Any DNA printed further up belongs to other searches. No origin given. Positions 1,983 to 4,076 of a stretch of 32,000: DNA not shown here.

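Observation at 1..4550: Co-directional cluster of ceramidase-family amidase, ALO/GULO-type FAD oxidase and fold-type III PLP enzyme (plus MarC membrane protein): a candidate sphingoid-base / amino-diol catabolic module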

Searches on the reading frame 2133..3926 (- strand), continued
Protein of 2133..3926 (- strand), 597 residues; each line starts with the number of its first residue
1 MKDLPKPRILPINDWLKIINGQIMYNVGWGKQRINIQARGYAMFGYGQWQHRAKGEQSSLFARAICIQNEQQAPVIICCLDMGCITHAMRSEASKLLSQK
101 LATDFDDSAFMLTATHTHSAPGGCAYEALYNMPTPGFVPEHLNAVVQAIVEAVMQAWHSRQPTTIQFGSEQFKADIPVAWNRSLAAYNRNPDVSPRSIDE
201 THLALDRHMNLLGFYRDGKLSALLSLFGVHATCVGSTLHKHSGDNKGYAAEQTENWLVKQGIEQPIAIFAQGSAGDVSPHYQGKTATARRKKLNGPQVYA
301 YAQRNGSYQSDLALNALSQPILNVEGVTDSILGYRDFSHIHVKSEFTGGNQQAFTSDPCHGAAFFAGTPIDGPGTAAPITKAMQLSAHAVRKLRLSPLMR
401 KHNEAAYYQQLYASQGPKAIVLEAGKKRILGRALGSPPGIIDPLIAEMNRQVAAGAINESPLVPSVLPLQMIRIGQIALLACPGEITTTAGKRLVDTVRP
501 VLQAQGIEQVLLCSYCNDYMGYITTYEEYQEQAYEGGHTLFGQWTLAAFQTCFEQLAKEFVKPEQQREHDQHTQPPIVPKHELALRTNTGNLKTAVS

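Call 20: find_encoding_contigs(protein=P0010, flank=10000, max_places=2)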
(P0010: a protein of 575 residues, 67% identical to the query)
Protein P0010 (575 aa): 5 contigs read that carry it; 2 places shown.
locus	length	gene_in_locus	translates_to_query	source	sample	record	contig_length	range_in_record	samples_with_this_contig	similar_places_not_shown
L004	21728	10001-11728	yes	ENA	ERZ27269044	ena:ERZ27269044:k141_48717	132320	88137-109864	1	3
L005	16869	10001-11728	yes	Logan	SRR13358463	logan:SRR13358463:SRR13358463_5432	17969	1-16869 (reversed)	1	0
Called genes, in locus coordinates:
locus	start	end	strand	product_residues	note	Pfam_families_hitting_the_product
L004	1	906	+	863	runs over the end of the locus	PF00330:Aconitase, PF00694:Aconitase_C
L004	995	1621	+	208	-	PF22557:DuOB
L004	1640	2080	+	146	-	PF04343:DUF488, PF22751:DUF488-N3a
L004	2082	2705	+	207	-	PF22565:mSLOG, PF14216:DUF4326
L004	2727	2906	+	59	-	-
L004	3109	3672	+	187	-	PF13548:DUF4126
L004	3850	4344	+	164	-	-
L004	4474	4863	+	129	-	PF00903:Glyoxalase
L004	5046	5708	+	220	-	PF00849:PseudoU_synth_2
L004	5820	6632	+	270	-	PF01479:S4 (weak)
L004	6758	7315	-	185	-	PF00210:Ferritin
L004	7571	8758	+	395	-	PF04303:PrpF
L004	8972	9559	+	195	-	PF01914:MarC, PF03741:TerC (weak)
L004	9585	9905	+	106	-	PF01035:DNA_binding_1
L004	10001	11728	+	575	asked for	PF04734:Ceramidase_alk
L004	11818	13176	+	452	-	PF01565:FAD_binding_4, PF04030:ALO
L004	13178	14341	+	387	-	PF01168:Ala_racemase_N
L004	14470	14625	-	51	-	-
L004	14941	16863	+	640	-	PF02824:TGS, PF07973:tRNA_SAD, PF00587:tRNA-synt_2b, PF03129:HGTP_anticodon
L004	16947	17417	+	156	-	PF05198:IF3_N, PF00707:IF3_C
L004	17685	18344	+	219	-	-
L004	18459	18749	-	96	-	-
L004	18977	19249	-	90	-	PF03776:MinE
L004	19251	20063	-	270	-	PF00142:Fer4_NifH (faint), PF01656:CbiA, PF02374:ArsA_ATPase, PF06564:CBP_BcsQ (weak), PF09140:MipZ, PF10609:ParA, PF13614:AAA_31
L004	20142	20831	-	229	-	PF05209:MinC_N (weak), PF03775:MinC_C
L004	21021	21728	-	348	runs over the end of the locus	-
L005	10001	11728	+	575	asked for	PF04734:Ceramidase_alk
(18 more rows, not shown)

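Call 21: search_protein_families(library=pfam, proteins=[L004:13178-14341:+, L002:13151-14332:+, L001:13278-14441:+, L001:8844-9935:-, L002:1312-2364:-], max_evalue=0.1)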
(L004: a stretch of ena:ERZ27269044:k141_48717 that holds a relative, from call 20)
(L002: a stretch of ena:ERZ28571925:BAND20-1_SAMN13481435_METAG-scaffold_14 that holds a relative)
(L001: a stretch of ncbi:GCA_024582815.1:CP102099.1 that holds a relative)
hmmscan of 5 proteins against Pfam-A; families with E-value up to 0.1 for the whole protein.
L004:13178-14341:+ (387 aa): 2 families
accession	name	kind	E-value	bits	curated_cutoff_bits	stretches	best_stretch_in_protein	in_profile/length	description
PF01168.26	Ala_racemase_N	-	3.3e-17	63.4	24.1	1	27-258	1-214/220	Alanine racemase, N-terminal domain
PF24211.1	DUF7432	-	0.068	13.9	27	0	185-217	64-96/120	Family of unknown function (DUF7432)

L002:13151-14332:+ (393 aa): 1 family
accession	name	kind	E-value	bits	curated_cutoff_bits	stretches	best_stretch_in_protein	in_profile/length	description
PF01168.26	Ala_racemase_N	-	3.8e-16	59.9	24.1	1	26-265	2-215/220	Alanine racemase, N-terminal domain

L001:13278-14441:+ (387 aa): 1 family
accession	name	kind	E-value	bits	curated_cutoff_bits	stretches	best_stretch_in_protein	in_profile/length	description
PF01168.26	Ala_racemase_N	-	3.3e-17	63.4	24.1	1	25-259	1-215/220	Alanine racemase, N-terminal domain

L001:8844-9935:- (363 aa): 5 families
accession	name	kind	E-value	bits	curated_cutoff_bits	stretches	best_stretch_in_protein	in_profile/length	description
PF12625.12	Arabinose_bd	-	2.6e-32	112.9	27.6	1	53-231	5-184/185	Arabinose-binding domain of AraC transcription regulator, N-term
PF12833.13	HTH_18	-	7.6e-19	68.2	33.6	1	284-359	2-79/80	Helix-turn-helix domain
PF00165.29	HTH_AraC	-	1.5e-08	35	26.6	1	323-355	7-38/42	Bacterial regulatory helix-turn-helix proteins, AraC family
PF08280.17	HTH_Mga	-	0.00086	19.7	23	0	265-295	10-37/59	M protein trans-acting positive regulator (MGA) HTH domain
PF13936.12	HTH_38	-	0.044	14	27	0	286-308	4-26/44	Helix-turn-helix domain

L002:1312-2364:- (350 aa): 5 families
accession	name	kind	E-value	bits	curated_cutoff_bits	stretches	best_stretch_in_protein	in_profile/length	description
PF12625.12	Arabinose_bd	-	2.1e-22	80.6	27.6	1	28-215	1-182/185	Arabinose-binding domain of AraC transcription regulator, N-term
PF12833.13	HTH_18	-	2.9e-20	72.8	33.6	1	270-346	2-79/80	Helix-turn-helix domain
PF00165.29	HTH_AraC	-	3e-13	50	26.6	2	309-344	6-40/42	Bacterial regulatory helix-turn-helix proteins, AraC family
PF02954.25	HTH_8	-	0.018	15.2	22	1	268-286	23-41/42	Bacterial regulatory protein, Fis family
PF02042.20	RWP-RK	-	0.062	13.7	29.3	0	266-286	15-35/49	RWP-RK domain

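Call 22: search_solved_structures(query=L004:13178-14341:+, max_evalue=1, show_alignments=2)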
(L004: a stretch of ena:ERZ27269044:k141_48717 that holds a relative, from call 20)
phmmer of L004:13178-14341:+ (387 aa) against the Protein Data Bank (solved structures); distinct sequences matched with E-value up to 1: 11.
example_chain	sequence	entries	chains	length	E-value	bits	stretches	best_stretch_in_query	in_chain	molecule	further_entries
4v15_A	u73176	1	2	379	0.00038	22.9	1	116-270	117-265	D-THREONINE ALDOLASE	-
3llx_A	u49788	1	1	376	0.00038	22.8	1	21-174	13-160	Predicted amino acid aldolase or racemase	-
3gwq_A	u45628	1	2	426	0.001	21.4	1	122-295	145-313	D-serine deaminase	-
8ahw_A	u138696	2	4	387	0.023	17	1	118-234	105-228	Alanine racemase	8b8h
1xfc_A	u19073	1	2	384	0.023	17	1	118-234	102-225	Alanine racemase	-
6scz_A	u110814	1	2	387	0.023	17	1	118-234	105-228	Alanine racemase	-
5yyc_A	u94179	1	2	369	0.081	15.2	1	132-300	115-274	Alanine racemase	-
2hjd_A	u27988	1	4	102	0.22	13.7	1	118-191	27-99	Quorum-sensing antiactivator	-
4pb3_A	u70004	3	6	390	0.59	12.3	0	22-187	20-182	D-threo-3-hydroxyaspartate dehydratase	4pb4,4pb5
3wqc_A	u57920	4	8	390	0.59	12.3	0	22-187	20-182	D-threo-3-hydroxyaspartate dehydratase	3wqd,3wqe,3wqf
3wqg_A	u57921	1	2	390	0.59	12.3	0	22-187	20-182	D-threo-3-hydroxyaspartate dehydratase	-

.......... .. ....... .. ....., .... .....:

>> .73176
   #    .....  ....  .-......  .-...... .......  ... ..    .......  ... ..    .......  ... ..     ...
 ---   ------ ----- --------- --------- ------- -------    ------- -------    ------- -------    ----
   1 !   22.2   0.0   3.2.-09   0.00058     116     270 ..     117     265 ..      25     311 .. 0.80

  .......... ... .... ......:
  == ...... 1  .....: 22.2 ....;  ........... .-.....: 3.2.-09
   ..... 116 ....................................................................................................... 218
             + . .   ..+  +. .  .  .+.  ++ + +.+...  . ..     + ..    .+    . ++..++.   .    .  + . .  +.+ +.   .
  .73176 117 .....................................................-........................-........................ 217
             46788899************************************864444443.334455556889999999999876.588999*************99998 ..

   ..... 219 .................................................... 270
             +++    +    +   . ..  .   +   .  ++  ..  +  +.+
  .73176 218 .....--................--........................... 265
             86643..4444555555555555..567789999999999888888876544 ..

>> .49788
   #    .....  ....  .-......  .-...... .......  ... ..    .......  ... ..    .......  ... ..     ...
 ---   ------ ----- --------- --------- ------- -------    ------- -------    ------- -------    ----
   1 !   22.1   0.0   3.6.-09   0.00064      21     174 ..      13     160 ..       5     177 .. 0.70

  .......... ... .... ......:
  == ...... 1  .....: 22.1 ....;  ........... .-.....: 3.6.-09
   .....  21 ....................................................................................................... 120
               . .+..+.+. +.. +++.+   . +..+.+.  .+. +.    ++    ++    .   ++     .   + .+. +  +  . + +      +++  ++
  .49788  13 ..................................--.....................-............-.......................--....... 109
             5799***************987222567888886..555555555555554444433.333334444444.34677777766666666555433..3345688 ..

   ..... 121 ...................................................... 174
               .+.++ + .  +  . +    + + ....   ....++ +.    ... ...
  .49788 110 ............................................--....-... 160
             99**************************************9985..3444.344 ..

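Call 65: find_related_loci(query=A2, collection=metagenome_contigs, flank=6000)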
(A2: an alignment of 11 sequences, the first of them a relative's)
Query A2 (574 aa) in metagenome_contigs; peptide patterns used: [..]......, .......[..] (x = any residue, [..] = any of these).
242 stretches matched a pattern; 103 encode a relative of the query (tblastn E <= 1e-3); the best 80 are kept; 79 distinct loci.
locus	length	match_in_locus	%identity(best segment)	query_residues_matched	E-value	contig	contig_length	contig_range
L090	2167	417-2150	70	1-574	0e+0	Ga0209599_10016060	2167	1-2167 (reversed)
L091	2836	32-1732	60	1-565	0e+0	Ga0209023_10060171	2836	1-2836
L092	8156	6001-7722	60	1-565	0e+0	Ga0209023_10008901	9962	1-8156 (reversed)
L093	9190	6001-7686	60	1-564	0e+0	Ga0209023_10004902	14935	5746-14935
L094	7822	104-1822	59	1-574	0e+0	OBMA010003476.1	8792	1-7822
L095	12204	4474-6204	58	1-574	0e+0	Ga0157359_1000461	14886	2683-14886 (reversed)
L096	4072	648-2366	57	1-574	0e+0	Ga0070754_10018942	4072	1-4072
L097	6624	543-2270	58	1-574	0e+0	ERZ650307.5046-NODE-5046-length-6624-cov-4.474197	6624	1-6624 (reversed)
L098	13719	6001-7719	57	1-574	0e+0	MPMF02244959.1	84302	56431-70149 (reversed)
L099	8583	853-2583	57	1-574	0e+0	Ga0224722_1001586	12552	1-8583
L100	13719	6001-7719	57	1-574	0e+0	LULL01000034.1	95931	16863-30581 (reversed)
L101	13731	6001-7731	58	1-574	0e+0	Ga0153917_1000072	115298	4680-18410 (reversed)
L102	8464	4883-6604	56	1-571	0e+0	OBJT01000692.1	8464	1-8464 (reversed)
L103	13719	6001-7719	56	1-573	0e+0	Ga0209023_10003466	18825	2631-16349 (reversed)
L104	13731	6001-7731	57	1-574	0e+0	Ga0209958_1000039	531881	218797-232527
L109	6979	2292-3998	55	1-565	0e+0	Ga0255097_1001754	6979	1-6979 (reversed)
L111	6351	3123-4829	55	1-565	0e+0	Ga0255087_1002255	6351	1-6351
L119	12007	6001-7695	55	1-565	0e+0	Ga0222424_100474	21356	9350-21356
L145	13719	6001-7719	47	1-565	9e-167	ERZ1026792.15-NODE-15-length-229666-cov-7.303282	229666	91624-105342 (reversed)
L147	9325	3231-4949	47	1-565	1e-166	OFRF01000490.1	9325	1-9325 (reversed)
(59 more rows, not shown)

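Call 71: search_protein_families(library=pfam, proteins=[L145:3647-5803:-, L147:268-2010:+, L111:738-1763:+, L109:1507-2214:-, L119:941-1831:+, L119:8166-9011:+, L119:7781-8173:+, L119:20-910:+, L119:5974-7713:+, L119:10816-11964:-], max_evalue=0.001)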
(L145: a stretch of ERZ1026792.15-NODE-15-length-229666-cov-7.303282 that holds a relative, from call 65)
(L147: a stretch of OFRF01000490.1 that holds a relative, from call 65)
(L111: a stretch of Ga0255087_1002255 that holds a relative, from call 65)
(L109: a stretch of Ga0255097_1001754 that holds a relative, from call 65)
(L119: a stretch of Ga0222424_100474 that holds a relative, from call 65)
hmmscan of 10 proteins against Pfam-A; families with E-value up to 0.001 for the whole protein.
L145:3647-5803:- (718 aa): 3 families
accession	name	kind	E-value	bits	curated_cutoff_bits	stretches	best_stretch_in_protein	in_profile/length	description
PF00441.29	Acyl-CoA_dh_1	-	5.5e-35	121.2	22.4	2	206-324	13-130/150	Acyl-CoA dehydrogenase, C-terminal domain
PF02771.21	Acyl-CoA_dh_N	-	4.1e-24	85.6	22.9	2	6-116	1-112/113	Acyl-CoA dehydrogenase, N-terminal domain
PF02770.24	Acyl-CoA_dh_M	-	5e-19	68.7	33.3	1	458-552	1-97/97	Acyl-CoA dehydrogenase, middle domain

L147:268-2010:+ (580 aa): 0 families

L111:738-1763:+ (341 aa): 3 families
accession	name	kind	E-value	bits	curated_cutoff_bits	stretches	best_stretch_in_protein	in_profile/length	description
PF12625.12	Arabinose_bd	-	8.5e-38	130.7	27.6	1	22-202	1-184/185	Arabinose-binding domain of AraC transcription regulator, N-term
PF12833.13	HTH_18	-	1.4e-20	73.8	33.6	1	253-330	2-80/80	Helix-turn-helix domain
PF00165.29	HTH_AraC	-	6e-09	36.3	26.6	1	293-329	7-42/42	Bacterial regulatory helix-turn-helix proteins, AraC family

L109:1507-2214:- (235 aa): 3 families
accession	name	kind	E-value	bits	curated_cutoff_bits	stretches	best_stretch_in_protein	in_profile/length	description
PF00027.35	cNMP_binding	-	1.7e-20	73.2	27.5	1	40-127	2-89/89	Cyclic nucleotide-binding domain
PF13545.12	HTH_Crp_2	-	2.7e-16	59.7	27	1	160-231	2-69/70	Crp-like helix-turn-helix domain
PF13412.12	HTH_24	-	3.2e-05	23.9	21.9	1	184-215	17-48/48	Winged helix-turn-helix DNA-binding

L119:941-1831:+ (296 aa): 6 families
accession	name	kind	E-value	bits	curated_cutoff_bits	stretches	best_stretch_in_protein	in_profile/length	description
PF00106.31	adh_short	-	8.3e-49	166.2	26.6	1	20-204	1-191/195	short chain dehydrogenase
PF13561.12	adh_short_C2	-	2.3e-32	112.9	27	1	29-214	6-194/236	Enoyl-(Acyl carrier protein) reductase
PF08643.16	DUF1776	-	3.2e-14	53.5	25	1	93-279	96-293/294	Fungal family of unknown function (DUF1776)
PF08659.16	KR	-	1.3e-11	45.2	22.6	1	21-177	2-164/180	KR domain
PF01370.27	Epimerase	-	4.7e-05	23.3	20.9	1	22-129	1-103/240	NAD dependent epimerase/dehydratase family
PF23441.1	SDR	-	0.00084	19.2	27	0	21-202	9-201/258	SDR-like rossmann domain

L119:8166-9011:+ (281 aa): 1 family
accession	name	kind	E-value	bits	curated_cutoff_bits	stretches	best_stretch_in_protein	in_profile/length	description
PF04187.18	Cofac_haem_bdg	-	1e-41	143.7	27.7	1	38-231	9-213/213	Haem-binding uptake, Tiki superfamily, ChaN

L119:7781-8173:+ (130 aa): 1 family
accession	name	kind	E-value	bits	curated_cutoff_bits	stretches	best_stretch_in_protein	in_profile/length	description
PF00903.31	Glyoxalase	-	8.4e-05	23.4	20.6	1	16-118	8-120/121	Glyoxalase/Bleomycin resistance protein/Dioxygenase superfamily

L119:20-910:+ (296 aa): 0 families

L119:5974-7713:+ (579 aa): 1 family
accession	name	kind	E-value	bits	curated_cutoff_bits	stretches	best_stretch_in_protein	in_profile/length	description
PF04734.18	Ceramidase_alk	-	1.1e-90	305.1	32.1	2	11-409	1-409/509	Neutral/alkaline non-lysosomal ceramidase, N-terminal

L119:10816-11964:- (382 aa): 0 families

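Call 82: search_protein_families(library=ncbifam, proteins=[L001:8844-9935:-, L119:2114-3124:+], max_evalue=0.00001)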
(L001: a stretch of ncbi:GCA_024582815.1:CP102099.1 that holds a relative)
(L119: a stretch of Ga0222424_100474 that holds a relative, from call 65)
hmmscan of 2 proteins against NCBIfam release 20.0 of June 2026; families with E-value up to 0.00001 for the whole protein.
L001:8844-9935:- (363 aa): 12 families
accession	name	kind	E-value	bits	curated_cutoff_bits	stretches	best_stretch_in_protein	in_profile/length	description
NF049968.1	QhpR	equivalog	6.9e-47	159.9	250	1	78-357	5-283/284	AraC-like transcriptional regulator QhpR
NF053784.1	TranRegCyprAlk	equivalog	9.5e-36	123.8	500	1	55-359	30-335/336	transcriptional regulator CypR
NF050186.1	TransRegGliRPseudo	equivalog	5.9e-27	94.9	570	1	38-360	12-336/338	AraC family transcriptional regulator GliR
TIGR04094.1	adjacent_YSIRK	equivalog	7.1e-13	48.3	200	1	268-358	292-383/383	YSIRK-targeted surface antigen transcriptional regulator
NF047455.1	TF_Staph_AryK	equivalog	1.4e-09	36.7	850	1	261-361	157-259/759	transcriptional regulator AryK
NF007243.0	PRK09685.1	equivalog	3.4e-09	36.6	199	1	217-361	146-302/303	transcriptional regulator FeaR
NF006902.0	PRK09393.1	equivalog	3.1e-08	33.2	425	1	264-360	224-321/327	transcriptional regulator FtrA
NF010027.0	PRK13502.1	equivalog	3.9e-07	29.8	384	1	255-358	167-275/282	HTH-type transcriptional activator RhaR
NF007860.0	PRK10572.1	equivalog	8.7e-07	28.1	208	1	267-360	189-284/292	arabinose operon transcriptional regulator AraC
NF012144.2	ramA_TF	equivalog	1.4e-06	28.6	180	1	267-362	11-108/108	RamA family antibiotic efflux transcriptional regulator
NF010026.0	PRK13501.1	equivalog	5.2e-06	25.8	363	1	262-360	177-277/290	HTH-type transcriptional activator RhaR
TIGR02297.1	HpaA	equivalog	6.2e-06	25.7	274.65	0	263-359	188-286/287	4-hydroxyphenylacetate catabolism regulatory protein HpaA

L119:2114-3124:+ (336 aa): 8 families
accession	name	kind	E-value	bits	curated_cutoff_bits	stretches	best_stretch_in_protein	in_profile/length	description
NF049968.1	QhpR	equivalog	2.3e-52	177.9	250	1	56-335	5-284/284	AraC-like transcriptional regulator QhpR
NF050186.1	TransRegGliRPseudo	equivalog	4.8e-40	138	570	1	17-336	13-335/338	AraC family transcriptional regulator GliR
NF053784.1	TranRegCyprAlk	equivalog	1.1e-24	87.4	500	1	34-336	31-335/336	transcriptional regulator CypR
NF006902.0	PRK09393.1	equivalog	9.8e-12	44.7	425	1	235-336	219-320/327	transcriptional regulator FtrA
NF007860.0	PRK10572.1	equivalog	1.2e-09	37.4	208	1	224-336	170-283/292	arabinose operon transcriptional regulator AraC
NF007432.1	PRK09978.1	equivalog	1.7e-08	34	500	1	243-335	148-240/274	DNA-binding transcriptional regulator GadX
NF007243.0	PRK09685.1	equivalog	3.5e-08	33.2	199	1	232-336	194-300/303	transcriptional regulator FeaR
TIGR04094.1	adjacent_YSIRK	equivalog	7.9e-07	28.4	200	1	239-335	287-383/383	YSIRK-targeted surface antigen transcriptional regulator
